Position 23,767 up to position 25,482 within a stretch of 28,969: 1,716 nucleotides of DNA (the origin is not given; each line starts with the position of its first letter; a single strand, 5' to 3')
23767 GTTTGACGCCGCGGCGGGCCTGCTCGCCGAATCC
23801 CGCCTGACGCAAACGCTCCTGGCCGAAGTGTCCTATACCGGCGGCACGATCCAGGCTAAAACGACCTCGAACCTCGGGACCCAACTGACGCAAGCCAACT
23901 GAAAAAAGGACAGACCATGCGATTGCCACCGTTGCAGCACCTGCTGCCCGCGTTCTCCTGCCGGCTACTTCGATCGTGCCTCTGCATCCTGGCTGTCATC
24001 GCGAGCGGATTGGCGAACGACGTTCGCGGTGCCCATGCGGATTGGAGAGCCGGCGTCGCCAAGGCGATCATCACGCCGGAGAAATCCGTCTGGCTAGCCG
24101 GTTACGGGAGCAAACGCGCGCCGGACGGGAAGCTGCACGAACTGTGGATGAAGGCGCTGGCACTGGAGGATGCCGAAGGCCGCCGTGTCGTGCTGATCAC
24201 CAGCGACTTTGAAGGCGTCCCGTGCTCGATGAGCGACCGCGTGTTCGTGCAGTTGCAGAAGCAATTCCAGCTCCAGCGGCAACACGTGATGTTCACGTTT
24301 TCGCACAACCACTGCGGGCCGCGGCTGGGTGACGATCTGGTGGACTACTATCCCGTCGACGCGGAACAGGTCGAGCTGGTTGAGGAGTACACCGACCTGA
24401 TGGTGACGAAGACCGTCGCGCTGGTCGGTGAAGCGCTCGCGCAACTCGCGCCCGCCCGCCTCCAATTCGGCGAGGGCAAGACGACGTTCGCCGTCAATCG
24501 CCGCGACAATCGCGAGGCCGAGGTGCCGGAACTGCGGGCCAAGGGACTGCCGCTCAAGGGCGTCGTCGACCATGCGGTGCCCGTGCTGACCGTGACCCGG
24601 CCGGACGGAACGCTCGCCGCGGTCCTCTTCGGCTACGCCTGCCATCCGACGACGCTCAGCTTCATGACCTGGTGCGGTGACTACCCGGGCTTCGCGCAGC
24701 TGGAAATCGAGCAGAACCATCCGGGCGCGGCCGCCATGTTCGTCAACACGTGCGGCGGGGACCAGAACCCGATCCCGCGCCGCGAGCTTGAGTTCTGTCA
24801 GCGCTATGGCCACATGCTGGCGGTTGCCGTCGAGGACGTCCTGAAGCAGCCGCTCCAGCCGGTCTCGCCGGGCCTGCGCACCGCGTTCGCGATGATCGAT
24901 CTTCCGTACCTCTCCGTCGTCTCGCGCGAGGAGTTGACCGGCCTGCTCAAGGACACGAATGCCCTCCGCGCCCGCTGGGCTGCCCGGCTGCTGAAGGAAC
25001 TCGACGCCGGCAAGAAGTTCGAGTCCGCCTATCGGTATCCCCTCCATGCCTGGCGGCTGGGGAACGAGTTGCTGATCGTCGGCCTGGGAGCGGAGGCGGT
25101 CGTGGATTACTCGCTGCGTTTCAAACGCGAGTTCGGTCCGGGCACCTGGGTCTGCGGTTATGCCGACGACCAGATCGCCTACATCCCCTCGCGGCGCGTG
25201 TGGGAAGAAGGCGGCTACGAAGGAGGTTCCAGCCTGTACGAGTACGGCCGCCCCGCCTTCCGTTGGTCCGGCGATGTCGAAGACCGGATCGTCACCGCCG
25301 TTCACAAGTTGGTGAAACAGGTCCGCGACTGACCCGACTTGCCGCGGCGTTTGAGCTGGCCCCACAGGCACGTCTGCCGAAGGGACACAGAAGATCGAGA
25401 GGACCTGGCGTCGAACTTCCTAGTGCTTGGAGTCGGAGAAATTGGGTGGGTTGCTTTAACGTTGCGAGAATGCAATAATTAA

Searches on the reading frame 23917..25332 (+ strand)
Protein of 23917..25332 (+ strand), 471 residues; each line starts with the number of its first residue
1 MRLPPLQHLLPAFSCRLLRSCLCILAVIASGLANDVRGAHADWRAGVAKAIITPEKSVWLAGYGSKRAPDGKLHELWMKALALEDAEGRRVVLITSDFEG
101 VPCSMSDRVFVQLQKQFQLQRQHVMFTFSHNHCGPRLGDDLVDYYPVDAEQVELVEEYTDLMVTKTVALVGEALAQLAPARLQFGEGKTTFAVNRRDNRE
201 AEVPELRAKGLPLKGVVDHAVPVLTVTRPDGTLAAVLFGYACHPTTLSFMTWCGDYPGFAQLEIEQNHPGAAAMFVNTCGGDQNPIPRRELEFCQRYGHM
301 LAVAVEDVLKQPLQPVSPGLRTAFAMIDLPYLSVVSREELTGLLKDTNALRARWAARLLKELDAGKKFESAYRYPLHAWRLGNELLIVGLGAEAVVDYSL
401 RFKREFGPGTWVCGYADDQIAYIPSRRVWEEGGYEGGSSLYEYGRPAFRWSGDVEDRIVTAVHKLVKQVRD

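Call 28: search_protein_families(library=pfam, proteins=[window:23917-25332:+], max_evalue=0.001)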
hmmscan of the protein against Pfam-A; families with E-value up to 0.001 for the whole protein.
window:23917-25332:+ (471 aa): 1 family
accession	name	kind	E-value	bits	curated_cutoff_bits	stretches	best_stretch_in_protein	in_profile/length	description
PF04734.18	Ceramidase_alk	-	4.7e-14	52.4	32.1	1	45-271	3-233/509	Neutral/alkaline non-lysosomal ceramidase, N-terminal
